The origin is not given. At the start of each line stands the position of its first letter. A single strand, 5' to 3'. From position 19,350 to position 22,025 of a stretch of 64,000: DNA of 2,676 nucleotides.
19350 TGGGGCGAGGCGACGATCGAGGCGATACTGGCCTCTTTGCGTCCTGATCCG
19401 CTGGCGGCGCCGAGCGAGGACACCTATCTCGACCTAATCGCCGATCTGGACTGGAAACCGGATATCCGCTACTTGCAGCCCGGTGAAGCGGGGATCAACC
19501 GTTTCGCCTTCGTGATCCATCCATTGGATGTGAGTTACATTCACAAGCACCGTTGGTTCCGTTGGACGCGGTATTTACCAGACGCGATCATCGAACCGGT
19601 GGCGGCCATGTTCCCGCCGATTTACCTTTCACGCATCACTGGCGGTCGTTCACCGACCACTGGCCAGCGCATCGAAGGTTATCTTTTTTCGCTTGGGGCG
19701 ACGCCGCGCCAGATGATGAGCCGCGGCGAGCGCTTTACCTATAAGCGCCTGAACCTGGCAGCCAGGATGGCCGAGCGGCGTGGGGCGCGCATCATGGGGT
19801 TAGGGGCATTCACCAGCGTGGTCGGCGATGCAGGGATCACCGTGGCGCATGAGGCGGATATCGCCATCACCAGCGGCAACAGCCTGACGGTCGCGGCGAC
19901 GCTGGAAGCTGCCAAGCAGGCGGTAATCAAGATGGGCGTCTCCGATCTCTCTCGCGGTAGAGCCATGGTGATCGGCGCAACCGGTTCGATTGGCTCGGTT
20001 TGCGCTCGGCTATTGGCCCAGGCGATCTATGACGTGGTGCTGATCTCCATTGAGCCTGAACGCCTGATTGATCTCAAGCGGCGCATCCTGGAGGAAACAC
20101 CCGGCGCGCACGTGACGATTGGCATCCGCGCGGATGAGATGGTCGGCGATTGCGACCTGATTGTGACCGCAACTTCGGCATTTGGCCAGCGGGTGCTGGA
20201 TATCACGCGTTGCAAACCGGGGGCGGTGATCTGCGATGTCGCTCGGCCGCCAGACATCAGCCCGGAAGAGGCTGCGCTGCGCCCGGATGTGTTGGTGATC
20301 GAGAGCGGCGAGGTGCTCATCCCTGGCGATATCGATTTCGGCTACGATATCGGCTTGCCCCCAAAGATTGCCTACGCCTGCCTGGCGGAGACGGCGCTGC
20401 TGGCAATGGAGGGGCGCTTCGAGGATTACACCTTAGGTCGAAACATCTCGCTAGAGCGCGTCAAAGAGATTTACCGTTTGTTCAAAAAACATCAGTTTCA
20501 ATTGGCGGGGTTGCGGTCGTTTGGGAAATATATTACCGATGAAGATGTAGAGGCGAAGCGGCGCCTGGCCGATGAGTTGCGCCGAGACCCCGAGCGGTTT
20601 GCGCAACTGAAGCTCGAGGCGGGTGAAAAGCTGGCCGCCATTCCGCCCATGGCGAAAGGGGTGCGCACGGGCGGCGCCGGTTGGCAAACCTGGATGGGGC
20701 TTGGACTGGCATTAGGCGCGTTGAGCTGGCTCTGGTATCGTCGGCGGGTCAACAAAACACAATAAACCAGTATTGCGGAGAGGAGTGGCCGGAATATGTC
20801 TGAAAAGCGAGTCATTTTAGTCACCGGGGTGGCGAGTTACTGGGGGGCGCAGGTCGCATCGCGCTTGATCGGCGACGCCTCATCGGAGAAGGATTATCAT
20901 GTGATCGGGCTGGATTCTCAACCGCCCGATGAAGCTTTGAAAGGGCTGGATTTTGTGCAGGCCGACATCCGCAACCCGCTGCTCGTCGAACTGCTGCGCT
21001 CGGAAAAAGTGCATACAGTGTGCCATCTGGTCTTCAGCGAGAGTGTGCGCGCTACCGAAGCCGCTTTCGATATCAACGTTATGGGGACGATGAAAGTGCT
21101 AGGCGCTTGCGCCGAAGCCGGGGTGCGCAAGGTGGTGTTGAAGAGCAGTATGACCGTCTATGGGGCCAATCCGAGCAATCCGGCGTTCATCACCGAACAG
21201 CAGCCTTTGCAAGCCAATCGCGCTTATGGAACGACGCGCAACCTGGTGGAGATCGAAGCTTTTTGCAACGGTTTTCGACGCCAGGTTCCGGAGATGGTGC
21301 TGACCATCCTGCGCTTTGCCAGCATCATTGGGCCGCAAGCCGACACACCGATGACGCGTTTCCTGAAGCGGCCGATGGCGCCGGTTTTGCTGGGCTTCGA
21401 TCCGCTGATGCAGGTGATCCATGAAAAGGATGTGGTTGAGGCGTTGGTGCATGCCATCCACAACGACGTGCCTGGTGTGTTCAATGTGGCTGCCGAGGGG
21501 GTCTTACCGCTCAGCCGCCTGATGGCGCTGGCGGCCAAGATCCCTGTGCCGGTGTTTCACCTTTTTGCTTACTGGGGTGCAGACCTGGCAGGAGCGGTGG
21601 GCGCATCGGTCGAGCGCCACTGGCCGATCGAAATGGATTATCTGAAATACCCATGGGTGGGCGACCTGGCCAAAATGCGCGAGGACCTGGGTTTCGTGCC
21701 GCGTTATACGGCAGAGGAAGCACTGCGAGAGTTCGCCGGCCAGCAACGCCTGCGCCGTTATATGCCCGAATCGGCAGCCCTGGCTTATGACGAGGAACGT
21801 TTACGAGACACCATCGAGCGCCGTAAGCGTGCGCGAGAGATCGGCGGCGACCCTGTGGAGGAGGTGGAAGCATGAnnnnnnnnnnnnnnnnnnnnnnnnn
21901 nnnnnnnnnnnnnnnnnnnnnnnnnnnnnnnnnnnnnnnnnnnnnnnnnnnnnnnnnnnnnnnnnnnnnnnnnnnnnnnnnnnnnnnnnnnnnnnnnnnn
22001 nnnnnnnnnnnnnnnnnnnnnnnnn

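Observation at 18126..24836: Compact lipid-remodelling cluster: SCP2 - AAR-like reductase - atypical SDR - PlsC-type acyltransferase - SCP2, converging on a patatin lipase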

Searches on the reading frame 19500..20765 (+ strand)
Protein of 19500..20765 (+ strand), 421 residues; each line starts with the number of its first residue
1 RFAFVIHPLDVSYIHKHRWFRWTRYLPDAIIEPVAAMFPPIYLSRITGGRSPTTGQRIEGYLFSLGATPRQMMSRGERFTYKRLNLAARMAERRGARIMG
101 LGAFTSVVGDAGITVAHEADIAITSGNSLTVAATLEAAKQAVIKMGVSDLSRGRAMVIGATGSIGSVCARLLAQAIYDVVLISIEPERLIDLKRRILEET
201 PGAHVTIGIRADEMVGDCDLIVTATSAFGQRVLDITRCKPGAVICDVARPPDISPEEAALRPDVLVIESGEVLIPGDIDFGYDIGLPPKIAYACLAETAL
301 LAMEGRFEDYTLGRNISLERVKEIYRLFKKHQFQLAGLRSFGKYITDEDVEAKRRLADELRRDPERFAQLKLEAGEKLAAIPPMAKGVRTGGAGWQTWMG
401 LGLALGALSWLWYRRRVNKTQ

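Call 17: search_solved_structures(query=window:19500-20765:+, max_evalue=0.00001, show_alignments=2)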
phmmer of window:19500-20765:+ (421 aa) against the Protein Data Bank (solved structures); distinct sequences matched with E-value up to 0.00001: 4.
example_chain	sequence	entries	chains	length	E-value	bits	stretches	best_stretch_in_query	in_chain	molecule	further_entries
4ppm_A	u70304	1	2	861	1.2e-30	110.3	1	53-353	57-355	Aminotransferase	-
6jzq_A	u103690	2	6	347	5.4e-15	58.8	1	39-338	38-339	Long-chain acyl-[acyl-carrier-protein] reductase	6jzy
6jzu_A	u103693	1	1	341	7.7e-15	58.3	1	39-336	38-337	Long-chain acyl-[acyl-carrier-protein] reductase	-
6jzz_A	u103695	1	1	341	1.9e-13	53.7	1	39-336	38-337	Long-chain acyl-[acyl-carrier-protein] reductase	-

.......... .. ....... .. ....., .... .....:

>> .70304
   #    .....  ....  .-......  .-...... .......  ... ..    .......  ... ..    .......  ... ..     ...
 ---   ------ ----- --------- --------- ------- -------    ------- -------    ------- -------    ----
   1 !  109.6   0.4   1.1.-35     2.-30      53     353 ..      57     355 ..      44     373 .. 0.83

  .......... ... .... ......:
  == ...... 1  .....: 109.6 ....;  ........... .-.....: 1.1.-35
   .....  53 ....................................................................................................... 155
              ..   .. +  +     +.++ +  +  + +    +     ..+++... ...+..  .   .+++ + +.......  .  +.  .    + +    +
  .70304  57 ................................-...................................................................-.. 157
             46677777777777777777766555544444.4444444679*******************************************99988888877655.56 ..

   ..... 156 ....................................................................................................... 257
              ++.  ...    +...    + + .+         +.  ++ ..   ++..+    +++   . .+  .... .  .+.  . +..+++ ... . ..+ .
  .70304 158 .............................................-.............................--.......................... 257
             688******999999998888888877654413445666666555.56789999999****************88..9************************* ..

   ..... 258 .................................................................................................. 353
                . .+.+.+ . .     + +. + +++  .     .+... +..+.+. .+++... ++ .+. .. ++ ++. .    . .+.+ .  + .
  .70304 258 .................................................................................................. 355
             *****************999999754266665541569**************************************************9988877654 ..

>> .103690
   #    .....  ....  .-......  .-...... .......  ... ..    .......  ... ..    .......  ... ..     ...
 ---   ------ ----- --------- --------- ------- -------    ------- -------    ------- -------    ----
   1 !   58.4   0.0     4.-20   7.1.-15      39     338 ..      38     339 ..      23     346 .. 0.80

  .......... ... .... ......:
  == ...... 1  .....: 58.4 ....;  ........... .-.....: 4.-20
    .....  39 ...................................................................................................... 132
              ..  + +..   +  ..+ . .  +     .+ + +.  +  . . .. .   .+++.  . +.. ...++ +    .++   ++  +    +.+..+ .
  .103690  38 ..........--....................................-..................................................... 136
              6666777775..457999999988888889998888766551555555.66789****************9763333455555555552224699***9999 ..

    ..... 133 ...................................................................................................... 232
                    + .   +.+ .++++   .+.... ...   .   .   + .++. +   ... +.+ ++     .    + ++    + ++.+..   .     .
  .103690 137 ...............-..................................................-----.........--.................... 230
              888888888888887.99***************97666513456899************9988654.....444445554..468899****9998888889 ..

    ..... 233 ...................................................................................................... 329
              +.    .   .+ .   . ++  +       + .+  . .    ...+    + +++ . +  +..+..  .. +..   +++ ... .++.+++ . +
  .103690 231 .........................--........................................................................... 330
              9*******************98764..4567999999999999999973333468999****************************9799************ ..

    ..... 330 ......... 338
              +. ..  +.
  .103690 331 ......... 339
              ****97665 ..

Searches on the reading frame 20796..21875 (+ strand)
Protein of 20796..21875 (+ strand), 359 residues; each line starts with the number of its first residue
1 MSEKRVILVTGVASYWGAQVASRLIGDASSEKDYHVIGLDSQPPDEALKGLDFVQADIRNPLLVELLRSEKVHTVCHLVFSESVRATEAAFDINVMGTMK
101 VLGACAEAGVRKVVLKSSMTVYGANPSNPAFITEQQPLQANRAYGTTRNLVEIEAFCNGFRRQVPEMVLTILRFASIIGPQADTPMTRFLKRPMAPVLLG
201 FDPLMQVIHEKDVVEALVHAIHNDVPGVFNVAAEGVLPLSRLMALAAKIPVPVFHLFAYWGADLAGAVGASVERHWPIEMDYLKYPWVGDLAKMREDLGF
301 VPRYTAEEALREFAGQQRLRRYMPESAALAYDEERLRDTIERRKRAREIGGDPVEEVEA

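Call 3: search_protein_families(library=pfam, proteins=[window:20796-21875:+], max_evalue=0.01)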
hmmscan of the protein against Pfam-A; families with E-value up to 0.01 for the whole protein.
window:20796-21875:+ (359 aa): 6 families
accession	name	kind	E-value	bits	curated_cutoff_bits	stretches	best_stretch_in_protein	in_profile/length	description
PF01370.27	Epimerase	-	3.8e-26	92.4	20.9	1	7-232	1-240/240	NAD dependent epimerase/dehydratase family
PF16363.11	GDP_Man_Dehyd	-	3.6e-16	60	27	1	8-312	1-331/332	GDP-mannose 4,6 dehydratase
PF01073.25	3Beta_HSD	-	2.3e-12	47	22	1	8-184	1-188/280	3-beta hydroxysteroid dehydrogenase/isomerase family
PF04321.23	RmlD_sub_bind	-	3.2e-05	23.6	27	1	7-152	3-133/287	RmlD substrate binding domain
PF13460.12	NAD_binding_10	-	0.0014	18.9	27.2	1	19-134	5-114/184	NAD(P)H-binding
PF02719.21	Polysacc_synt_2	-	0.003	17.2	20.2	1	54-118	59-128/293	Polysaccharide biosynthesis protein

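Call 4: search_protein_families(library=ncbifam, proteins=[window:20796-21875:+], max_evalue=0.01)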
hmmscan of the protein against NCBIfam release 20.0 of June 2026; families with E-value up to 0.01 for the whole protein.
window:20796-21875:+ (359 aa): 19 families
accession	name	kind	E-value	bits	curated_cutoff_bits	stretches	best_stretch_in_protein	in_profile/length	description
NF004520.0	PRK05865.1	equivalog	2.2e-18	65.6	1509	1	7-318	3-257/854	sugar epimerase family protein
TIGR01179.1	galE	equivalog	7.1e-18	64.5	262.3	1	7-184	2-183/332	UDP-glucose 4-epimerase GalE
NF007956.0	PRK10675.1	subfamily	5.7e-14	52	394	1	51-183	52-186/338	UDP-glucose 4-epimerase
TIGR04180.1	EDH_00030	hypoth_equivalog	7.4e-12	44.9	475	1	8-180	2-178/297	NAD-dependent 4,6-dehydratase LegB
NF043036.1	ErythonDh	equivalog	9.2e-12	44.8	325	1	7-153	3-158/321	D-erythronate dehydrogenase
NF052578.1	StrlDmthSdmBMthl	equivalog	3.7e-10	40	600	1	7-182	3-174/328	sterol demethylase protein SdmB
NF058621.1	DiazavRedAvaA7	equivalog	9.6e-08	32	400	1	72-234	69-232/304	3-diazoavenalumate denitrifying reductase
TIGR03466.1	HpnA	hypoth_equivalog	4.8e-07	29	367.65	1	7-245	3-241/327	hopanoid-associated sugar epimerase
TIGR02197.1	heptose_epim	equivalog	2.4e-06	27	274.6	1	7-181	1-174/316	ADP-glyceromanno-heptose 6-epimerase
NF009092.0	PRK12428.1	subfamily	3.2e-06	27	242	1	4-98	5-95/261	coniferyl-alcohol dehydrogenase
TIGR01181.1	dTDP_gluc_dehyt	equivalog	3.3e-06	26.4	365.1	1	7-148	2-155/321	dTDP-glucose 4,6-dehydratase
NF042423.1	oxyalk_red_Shew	equivalog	3.7e-06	26.2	580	1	5-194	9-191/331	2-alkyl-3-oxoalkanoate reductase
NF008972.0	PRK12320.1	equivalog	6.4e-06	24.7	792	1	7-114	3-99/699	hypothetical protein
NF042422.1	oxyalk_red_OleD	equivalog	1.8e-05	24.3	580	1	7-124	3-116/329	2-alkyl-3-oxoalkanoate reductase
TIGR02622.1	CDP_4_6_dhtase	equivalog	7.6e-05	22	278.45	1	54-179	59-193/352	CDP-glucose 4,6-dehydratase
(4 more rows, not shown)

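Call 25: search_solved_structures(query=window:20796-21875:+, max_evalue=0.00001)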
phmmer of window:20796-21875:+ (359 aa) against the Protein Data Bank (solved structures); distinct sequences matched with E-value up to 0.00001: 33.
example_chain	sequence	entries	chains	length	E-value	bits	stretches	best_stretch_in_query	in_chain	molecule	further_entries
1lrj_A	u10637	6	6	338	9.1e-12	47.9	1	43-181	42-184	UDP-glucose 4-epimerase | UDP-GALACTOSE 4-EPIMERASE | UDP-GALACTOSE-4-EPIMERASE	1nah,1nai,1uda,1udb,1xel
1lrk_A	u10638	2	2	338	9.3e-12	47.9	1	43-181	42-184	UDP-glucose 4-epimerase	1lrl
6kv9_A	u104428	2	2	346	2.3e-11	46.6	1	7-249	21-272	MoeE5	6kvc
1kvs_A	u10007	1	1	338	2.4e-11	46.6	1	43-181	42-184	UDP-GALACTOSE 4-EPIMERASE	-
1kvq_A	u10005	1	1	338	2.4e-11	46.6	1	43-181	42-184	UDP-GALACTOSE 4-EPIMERASE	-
7xpo_A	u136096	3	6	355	5.1e-11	45.5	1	50-180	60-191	UDP-glucose 4-epimerase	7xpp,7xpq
5gy7_A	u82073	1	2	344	6.2e-11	45.2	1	43-182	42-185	UDP-glucose 4-epimerase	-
1kvt_A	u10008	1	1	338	6.2e-11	45.2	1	43-181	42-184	UDP-GALACTOSE 4-EPIMERASE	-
1udc_A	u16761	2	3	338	6.2e-11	45.2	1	43-181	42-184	UDP-GALACTOSE-4-EPIMERASE | UDP-GALACTOSE 4-EPIMERASE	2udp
3ehe_A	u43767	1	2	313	6.5e-11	45.1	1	6-263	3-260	UDP-glucose 4-epimerase (GalE-1)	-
1a9z_A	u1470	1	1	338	7.5e-11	44.9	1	43-181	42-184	UDP-GALACTOSE 4-EPIMERASE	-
8wov_B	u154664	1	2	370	9.3e-11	44.6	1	7-180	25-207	UDP-glucose 4-epimerase 2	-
8wop_A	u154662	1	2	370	9.4e-11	44.6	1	7-180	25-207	UDP-glucose 4-epimerase 2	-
1kvr_A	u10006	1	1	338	1.6e-10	43.8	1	43-181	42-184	UDP-GALACTOSE 4-EPIMERASE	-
8wow_A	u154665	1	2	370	1.7e-10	43.7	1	7-180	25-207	UDP-glucose 4-epimerase 2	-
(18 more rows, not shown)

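Call 91: search_solved_structures(query=A6, max_evalue=1e-8, show_alignments=3)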
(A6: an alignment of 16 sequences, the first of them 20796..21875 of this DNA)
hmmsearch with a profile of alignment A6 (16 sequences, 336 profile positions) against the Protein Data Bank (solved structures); distinct sequences matched with E-value up to 1e-8: 64 (the best 60 are shown).
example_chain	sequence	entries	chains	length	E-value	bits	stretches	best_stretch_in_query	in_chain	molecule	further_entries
3ehe_A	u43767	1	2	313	3.2e-22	82.1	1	6-241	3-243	UDP-glucose 4-epimerase (GalE-1)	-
1lrk_A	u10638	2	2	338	1.8e-21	79.7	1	7-177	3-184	UDP-glucose 4-epimerase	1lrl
1udc_A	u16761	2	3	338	1.9e-21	79.6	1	7-177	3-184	UDP-GALACTOSE-4-EPIMERASE | UDP-GALACTOSE 4-EPIMERASE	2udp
1lrj_A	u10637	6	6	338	1.9e-21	79.5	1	7-177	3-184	UDP-glucose 4-epimerase | UDP-GALACTOSE 4-EPIMERASE | UDP-GALACTOSE-4-EPIMERASE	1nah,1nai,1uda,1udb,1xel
5gy7_A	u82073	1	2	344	2e-21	79.5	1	7-177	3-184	UDP-glucose 4-epimerase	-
1kvu_A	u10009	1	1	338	5e-21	78.2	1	7-177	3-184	UDP-GALACTOSE 4-EPIMERASE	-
1kvr_A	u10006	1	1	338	1.2e-20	77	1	7-177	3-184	UDP-GALACTOSE 4-EPIMERASE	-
1kvs_A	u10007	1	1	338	1.2e-20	77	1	7-177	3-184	UDP-GALACTOSE 4-EPIMERASE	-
1kvq_A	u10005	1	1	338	1.2e-20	77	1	7-177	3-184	UDP-GALACTOSE 4-EPIMERASE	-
1kvt_A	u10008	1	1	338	2.1e-20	76.1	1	7-177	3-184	UDP-GALACTOSE 4-EPIMERASE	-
1a9y_A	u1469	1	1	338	3e-20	75.6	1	7-177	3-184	UDP-GALACTOSE 4-EPIMERASE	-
1a9z_A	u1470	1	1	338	3e-20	75.6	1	7-177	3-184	UDP-GALACTOSE 4-EPIMERASE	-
6kv9_A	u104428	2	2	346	3.8e-20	75.3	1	7-246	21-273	MoeE5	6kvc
6dnt_A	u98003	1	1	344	1.9e-19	73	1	4-242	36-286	NAD-dependent epimerase/dehydratase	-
7xpo_A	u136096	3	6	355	1e-18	70.6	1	5-176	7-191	UDP-glucose 4-epimerase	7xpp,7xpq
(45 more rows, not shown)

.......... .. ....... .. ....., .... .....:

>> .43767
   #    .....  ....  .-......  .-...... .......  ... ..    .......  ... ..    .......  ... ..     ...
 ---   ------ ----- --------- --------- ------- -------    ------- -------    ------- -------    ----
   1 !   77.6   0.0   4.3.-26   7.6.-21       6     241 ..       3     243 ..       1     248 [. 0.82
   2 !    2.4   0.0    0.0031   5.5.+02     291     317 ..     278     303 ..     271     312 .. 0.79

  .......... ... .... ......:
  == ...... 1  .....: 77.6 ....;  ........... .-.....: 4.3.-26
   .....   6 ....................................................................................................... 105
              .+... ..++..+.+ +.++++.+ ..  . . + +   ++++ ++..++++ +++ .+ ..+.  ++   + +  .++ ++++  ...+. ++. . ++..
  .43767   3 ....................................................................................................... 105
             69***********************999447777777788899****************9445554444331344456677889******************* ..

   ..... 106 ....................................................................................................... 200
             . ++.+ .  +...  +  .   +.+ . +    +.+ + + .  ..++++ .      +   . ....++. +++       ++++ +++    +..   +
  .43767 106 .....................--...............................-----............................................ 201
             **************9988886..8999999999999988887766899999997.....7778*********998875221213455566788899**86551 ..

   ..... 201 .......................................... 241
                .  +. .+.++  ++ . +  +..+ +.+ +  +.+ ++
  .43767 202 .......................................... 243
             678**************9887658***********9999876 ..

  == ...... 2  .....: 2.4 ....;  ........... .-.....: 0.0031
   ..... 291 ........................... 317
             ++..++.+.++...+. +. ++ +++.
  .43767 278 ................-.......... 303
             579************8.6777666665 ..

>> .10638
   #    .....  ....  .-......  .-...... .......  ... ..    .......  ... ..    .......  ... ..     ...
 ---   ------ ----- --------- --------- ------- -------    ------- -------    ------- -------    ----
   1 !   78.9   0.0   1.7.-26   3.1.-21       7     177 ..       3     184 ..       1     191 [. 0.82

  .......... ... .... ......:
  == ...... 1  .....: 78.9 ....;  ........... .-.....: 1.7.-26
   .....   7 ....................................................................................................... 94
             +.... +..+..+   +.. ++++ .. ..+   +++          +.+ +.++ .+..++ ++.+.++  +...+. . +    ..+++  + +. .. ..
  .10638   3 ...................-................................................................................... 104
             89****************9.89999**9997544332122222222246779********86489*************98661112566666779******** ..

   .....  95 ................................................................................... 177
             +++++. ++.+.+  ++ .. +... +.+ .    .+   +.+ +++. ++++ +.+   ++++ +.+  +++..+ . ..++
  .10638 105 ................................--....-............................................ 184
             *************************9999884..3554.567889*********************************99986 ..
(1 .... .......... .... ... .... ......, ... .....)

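Call 105: search_protein_families(library=padloc, proteins=[window:20796-21875:+], max_evalue=0.001)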
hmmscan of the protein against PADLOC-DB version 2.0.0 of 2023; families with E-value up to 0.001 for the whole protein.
window:20796-21875:+ (359 aa): 0 families
